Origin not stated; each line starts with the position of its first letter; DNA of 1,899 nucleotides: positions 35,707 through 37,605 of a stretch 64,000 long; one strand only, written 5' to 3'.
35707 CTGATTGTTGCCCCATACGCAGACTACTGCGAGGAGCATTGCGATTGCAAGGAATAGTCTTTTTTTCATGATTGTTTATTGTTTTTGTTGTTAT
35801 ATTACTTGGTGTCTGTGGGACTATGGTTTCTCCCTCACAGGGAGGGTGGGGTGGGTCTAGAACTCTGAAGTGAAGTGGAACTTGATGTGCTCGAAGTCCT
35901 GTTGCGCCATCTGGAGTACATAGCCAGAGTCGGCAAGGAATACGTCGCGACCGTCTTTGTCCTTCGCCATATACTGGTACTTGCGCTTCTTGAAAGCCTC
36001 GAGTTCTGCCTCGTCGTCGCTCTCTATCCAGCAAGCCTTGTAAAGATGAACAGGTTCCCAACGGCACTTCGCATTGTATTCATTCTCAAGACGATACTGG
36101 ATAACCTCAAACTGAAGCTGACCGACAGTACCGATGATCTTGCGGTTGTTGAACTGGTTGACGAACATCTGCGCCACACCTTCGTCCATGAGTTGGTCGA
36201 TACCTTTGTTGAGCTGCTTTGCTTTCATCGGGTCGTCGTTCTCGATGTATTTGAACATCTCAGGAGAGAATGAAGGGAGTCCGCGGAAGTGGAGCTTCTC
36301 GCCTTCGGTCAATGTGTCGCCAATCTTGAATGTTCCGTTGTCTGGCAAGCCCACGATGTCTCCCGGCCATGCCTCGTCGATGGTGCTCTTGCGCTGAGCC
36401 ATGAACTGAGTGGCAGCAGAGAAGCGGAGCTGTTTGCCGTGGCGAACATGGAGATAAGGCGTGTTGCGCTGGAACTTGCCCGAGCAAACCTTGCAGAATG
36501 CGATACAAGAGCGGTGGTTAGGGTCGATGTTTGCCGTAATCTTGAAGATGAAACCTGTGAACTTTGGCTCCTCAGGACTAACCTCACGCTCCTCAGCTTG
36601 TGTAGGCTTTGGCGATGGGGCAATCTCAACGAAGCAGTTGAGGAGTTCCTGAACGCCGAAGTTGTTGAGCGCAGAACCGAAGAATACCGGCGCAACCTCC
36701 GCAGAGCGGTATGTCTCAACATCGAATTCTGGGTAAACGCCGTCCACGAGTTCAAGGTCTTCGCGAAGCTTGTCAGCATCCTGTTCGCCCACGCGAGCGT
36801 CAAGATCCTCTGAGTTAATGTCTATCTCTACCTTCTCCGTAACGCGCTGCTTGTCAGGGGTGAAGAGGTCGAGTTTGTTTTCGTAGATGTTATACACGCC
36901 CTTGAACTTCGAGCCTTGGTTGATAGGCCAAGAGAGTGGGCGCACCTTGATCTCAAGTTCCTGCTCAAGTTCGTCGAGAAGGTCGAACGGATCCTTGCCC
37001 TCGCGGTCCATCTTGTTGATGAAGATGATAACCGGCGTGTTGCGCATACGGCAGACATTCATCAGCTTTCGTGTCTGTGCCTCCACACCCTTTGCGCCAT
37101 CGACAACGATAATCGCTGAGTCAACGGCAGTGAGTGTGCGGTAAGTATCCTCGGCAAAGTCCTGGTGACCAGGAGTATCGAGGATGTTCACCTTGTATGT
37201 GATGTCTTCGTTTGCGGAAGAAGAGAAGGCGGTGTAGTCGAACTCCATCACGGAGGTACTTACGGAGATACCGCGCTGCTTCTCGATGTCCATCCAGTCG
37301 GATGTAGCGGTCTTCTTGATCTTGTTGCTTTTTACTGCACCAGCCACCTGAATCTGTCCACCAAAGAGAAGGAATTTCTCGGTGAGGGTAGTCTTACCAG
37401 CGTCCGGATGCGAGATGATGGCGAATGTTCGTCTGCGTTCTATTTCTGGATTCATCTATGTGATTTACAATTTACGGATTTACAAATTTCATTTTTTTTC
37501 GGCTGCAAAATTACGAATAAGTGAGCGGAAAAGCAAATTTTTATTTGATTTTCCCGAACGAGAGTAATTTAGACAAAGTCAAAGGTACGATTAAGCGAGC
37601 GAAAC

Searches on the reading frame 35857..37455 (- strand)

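Call 59: search_protein_families(library=pfam, proteins=[window:35857-37455:-], max_evalue=0.001)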
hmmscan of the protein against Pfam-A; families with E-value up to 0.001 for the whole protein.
window:35857-37455:- (532 aa): 6 families
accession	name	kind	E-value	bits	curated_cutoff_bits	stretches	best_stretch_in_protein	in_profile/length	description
PF00009.33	GTP_EFTU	-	2.7e-50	171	26.5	1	7-280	2-187/188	Elongation factor Tu GTP binding domain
PF16658.11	RF3_C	-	4.8e-46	156.3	40.1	1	390-517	1-131/132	Class II release factor RF3, C-terminal domain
PF22042.2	EF-G_D2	-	8.5e-24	83.9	27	1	298-384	1-83/84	Elongation factor G domain 2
PF01926.29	MMR_HSR1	-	1.2e-06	29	21.9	1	11-148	2-113/113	50S ribosome-binding GTPase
PF03144.31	GTP_EFTU_D2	-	0.00056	20.7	30.3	0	318-383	3-73/73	Elongation factor Tu domain 2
PF14492.12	EFG_III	-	0.00083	19.8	27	0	401-465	7-72/75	Elongation Factor G, domain III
